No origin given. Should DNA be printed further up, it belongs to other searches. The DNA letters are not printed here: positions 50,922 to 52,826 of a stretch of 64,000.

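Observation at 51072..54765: Three consecutive GT-B-like hypothetical proteins (two clear tandem paralogs) downstream of the Pse genes - candidate pseudaminyl/glycosyl transferases of an unrecognised family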

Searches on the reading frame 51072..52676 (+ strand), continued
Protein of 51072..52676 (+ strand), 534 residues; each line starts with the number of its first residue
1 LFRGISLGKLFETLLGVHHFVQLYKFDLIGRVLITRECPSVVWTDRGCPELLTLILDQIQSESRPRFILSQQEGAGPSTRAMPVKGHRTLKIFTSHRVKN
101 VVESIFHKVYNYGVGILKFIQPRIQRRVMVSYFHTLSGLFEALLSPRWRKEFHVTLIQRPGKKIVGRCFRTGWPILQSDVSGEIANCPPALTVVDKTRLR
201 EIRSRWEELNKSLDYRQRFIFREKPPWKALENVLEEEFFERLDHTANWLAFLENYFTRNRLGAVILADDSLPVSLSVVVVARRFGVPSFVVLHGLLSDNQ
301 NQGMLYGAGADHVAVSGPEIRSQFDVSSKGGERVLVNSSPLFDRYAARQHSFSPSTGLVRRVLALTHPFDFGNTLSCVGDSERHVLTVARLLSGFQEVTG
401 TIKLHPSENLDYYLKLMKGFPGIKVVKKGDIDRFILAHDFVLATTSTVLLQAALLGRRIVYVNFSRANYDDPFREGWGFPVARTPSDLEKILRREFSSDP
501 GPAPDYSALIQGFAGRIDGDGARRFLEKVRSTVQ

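Call 62: search_protein_families(library=ncbifam, alignment_id=A2, max_evalue=0.001)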
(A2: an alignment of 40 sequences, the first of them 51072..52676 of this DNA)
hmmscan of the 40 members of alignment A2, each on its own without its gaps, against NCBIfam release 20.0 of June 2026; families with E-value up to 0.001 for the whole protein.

A. member 1, window:51072-52676:+ (534 aa): 2 families
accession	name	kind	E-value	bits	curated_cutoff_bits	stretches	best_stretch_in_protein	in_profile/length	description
TIGR04396.2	surf_polysacc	subfamily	1.1e-09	38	125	1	388-530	214-360/427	surface carbohydrate biosynthesis protein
NF046086.1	BFO_1060_trans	domain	1.3e-05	24.5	200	1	389-532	212-363/365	BFO_1060 family glycosyltransferase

B. families by the number of members that match (of 40 scanned): 7 families
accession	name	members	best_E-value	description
NF046086.1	BFO_1060_trans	38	1e-22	BFO_1060 family glycosyltransferase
TIGR04396.2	surf_polysacc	38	7.6e-22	surface carbohydrate biosynthesis protein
TIGR04326.1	O_ant_LIC13510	22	2.2e-11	TIGR04326 family surface carbohydrate biosynthesis protein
TIGR03590.1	PseG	1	1.7e-06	UDP-2,4-diacetamido-2,4,6-trideoxy-beta-L-altropyranose hydrolase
NF050054.1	CapPschMdfirKpsS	1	1.8e-06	capsule polysaccharide modification protein KpsS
NF038229.1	Glyco4_Geo_Pelo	1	8.9e-05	GPMC system family 4 glycosyltransferase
TIGR04417.1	PFTS_polysacc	1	0.00041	polysaccharide biosynthesis PFTS motif protein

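Call 68: search_solved_structures(query=P0136, max_evalue=10, show_alignments=0)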
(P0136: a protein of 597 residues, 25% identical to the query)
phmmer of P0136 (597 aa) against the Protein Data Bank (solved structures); distinct sequences matched with E-value up to 10: 0.

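Call 69: search_solved_structures(query=P0155, max_evalue=10, show_alignments=0)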
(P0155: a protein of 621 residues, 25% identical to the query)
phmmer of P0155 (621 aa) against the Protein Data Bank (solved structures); distinct sequences matched with E-value up to 10: 5.
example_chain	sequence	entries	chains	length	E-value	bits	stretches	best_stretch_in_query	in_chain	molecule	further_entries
6mgb_A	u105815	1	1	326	0.027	16.4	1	461-552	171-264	Capsular polysaccharide export system protein KpsC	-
8fuw_A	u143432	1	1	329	0.41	12.5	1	482-552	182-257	Capsule polysaccharide export protein KpsC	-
6fkf_b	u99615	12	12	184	0.44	12.4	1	258-313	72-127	ATP synthase subunit b, chloroplastic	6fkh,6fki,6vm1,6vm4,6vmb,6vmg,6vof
8fux_A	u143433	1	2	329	0.51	12.2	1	483-552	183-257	Capsule polysaccharide export protein KpsC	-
6mgc_A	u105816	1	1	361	0.56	12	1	483-552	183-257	Capsule polysaccharide export protein KpsC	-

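Call 90: list_cluster_members(proteins=[P0123, P0131, P0133, P0127, P0132, P0136, P0138, P0139, P0140, P0142])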
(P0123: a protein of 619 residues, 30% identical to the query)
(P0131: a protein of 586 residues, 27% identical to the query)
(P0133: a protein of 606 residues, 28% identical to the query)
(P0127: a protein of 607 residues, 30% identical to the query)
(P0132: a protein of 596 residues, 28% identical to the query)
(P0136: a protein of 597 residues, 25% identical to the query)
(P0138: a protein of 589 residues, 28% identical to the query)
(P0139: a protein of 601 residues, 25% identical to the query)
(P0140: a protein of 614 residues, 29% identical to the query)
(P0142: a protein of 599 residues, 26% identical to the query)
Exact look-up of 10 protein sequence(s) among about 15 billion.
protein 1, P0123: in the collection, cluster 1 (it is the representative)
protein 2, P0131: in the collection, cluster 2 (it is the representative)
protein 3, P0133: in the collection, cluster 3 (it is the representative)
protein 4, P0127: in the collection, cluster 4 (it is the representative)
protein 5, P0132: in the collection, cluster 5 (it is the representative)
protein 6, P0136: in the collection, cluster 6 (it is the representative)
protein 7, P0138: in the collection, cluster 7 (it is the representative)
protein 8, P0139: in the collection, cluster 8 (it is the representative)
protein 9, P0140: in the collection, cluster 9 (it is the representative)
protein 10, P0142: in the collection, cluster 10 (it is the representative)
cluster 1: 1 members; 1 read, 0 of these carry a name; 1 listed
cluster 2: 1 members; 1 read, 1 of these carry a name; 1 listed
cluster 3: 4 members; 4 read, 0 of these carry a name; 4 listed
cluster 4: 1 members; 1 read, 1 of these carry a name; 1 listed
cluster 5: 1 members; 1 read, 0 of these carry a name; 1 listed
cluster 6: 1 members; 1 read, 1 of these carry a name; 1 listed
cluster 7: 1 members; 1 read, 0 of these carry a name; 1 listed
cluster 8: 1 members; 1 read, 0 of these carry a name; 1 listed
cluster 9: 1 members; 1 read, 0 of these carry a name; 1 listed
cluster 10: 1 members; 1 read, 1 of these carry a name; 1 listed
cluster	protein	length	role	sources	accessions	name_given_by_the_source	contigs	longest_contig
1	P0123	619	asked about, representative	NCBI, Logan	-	-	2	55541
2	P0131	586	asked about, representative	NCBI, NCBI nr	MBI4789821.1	MAG: hypothetical protein HY782_22540 [Chloroflexi bacterium] | hypothetical protein [Chloroflexota bacterium]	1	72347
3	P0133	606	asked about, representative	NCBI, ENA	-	-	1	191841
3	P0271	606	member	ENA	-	-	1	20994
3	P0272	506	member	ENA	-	-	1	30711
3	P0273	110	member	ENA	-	-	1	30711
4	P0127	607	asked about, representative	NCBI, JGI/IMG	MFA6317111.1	MAG: hypothetical protein WC943_06805 [Elusimicrobiota bacterium] | hypothetical protein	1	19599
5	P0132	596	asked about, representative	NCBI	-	-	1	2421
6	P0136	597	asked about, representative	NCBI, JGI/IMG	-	hypothetical protein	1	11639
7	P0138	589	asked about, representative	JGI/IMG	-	-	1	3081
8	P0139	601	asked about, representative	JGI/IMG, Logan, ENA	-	-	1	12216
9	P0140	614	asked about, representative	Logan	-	-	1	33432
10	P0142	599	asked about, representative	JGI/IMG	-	hypothetical protein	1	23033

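Call 91: find_encoding_contigs(protein=P0127, flank=10000, max_places=1)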
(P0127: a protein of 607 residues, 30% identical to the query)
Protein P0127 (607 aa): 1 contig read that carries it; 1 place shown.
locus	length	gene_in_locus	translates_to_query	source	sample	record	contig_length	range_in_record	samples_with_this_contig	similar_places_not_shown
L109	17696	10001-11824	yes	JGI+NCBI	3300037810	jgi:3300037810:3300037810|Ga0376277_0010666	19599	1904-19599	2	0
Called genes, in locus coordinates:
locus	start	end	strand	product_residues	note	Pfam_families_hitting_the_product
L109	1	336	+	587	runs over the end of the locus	PF13522:GATase_6 (weak), PF13537:GATase_7, PF00733:Asn_synthase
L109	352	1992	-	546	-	PF02310:B12-binding (weak), PF04055:Radical_SAM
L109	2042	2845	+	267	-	PF13489:Methyltransf_23, PF13847:Methyltransf_31 (weak), PF08241:Methyltransf_11, PF08242:Methyltransf_12 (weak), PF13649:Methyltransf_25 (faint)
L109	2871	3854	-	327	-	PF01408:GFO_IDH_MocA, PF03807:F420_oxidored (weak)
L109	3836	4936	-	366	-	PF04055:Radical_SAM, PF13186:SPASM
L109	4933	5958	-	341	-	PF02615:Ldh_2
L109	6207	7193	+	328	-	-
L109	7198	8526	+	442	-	PF13472:Lipase_GDSL_2, PF16822:ALGX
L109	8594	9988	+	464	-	PF02310:B12-binding, PF04055:Radical_SAM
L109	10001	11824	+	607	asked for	-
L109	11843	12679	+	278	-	PF13292:DXP_synthase_N, PF00456:Transketolase_N, PF00676:E1_dh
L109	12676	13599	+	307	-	PF02779:Transket_pyr, PF02780:Transketolase_C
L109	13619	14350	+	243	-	PF00535:Glycos_transf_2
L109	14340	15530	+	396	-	PF16261:DUF4915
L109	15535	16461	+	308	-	PF13469:Sulfotransfer_3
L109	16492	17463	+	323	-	PF01073:3Beta_HSD, PF01370:Epimerase, PF02719:Polysacc_synt_2, PF04321:RmlD_sub_bind, PF07993:NAD_binding_4 (faint), PF16363:GDP_Man_Dehyd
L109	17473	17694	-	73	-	?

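Call 92: find_encoding_contigs(protein=P0140, flank=10000, max_places=1)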
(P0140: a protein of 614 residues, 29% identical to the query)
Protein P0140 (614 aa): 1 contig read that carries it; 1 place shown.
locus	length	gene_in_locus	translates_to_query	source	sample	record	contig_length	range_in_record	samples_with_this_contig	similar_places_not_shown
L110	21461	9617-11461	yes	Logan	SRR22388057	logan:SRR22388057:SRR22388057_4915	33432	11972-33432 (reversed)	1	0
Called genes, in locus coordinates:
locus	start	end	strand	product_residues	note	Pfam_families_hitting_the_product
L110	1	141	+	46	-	?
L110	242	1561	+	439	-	PF00202:Aminotran_3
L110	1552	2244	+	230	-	PF13489:Methyltransf_23, PF07021:MetW, PF13649:Methyltransf_25, PF13847:Methyltransf_31, PF08241:Methyltransf_11, PF08242:Methyltransf_12 (weak)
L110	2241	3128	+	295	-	PF00248:Aldo_ket_red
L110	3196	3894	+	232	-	PF02348:CTP_transf_3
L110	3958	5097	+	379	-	PF01041:DegT_DnrJ_EryC1, PF00155:Aminotran_1_2 (faint)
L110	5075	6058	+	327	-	-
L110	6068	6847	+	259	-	PF01209:Ubie_methyltran, PF13489:Methyltransf_23, PF13847:Methyltransf_31, PF08241:Methyltransf_11, PF08242:Methyltransf_12, PF13649:Methyltransf_25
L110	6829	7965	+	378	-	PF03102:NeuB, PF08666:SAF (weak)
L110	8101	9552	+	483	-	PF01943:Polysacc_synt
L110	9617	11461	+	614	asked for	-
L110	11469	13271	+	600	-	PF02310:B12-binding, PF04055:Radical_SAM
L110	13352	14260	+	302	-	PF01073:3Beta_HSD, PF01370:Epimerase, PF02719:Polysacc_synt_2, PF04321:RmlD_sub_bind, PF16363:GDP_Man_Dehyd, PF07993:NAD_binding_4 (weak)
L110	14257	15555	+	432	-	PF13579:Glyco_trans_4_4, PF13439:Glyco_transf_4, PF00534:Glycos_transf_1, PF13692:Glyco_trans_1_4, PF13524:Glyco_trans_1_2 (weak)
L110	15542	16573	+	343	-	PF01073:3Beta_HSD, PF01370:Epimerase, PF02719:Polysacc_synt_2 (faint), PF04321:RmlD_sub_bind, PF07993:NAD_binding_4 (weak), PF16363:GDP_Man_Dehyd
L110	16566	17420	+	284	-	PF13489:Methyltransf_23, PF13649:Methyltransf_25 (weak), PF13847:Methyltransf_31 (weak), PF08241:Methyltransf_11, PF08242:Methyltransf_12 (weak)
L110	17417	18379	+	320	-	PF13489:Methyltransf_23, PF08241:Methyltransf_11 (weak), PF08242:Methyltransf_12 (weak)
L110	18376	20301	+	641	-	PF02310:B12-binding (weak), PF04055:Radical_SAM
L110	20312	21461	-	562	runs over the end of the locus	-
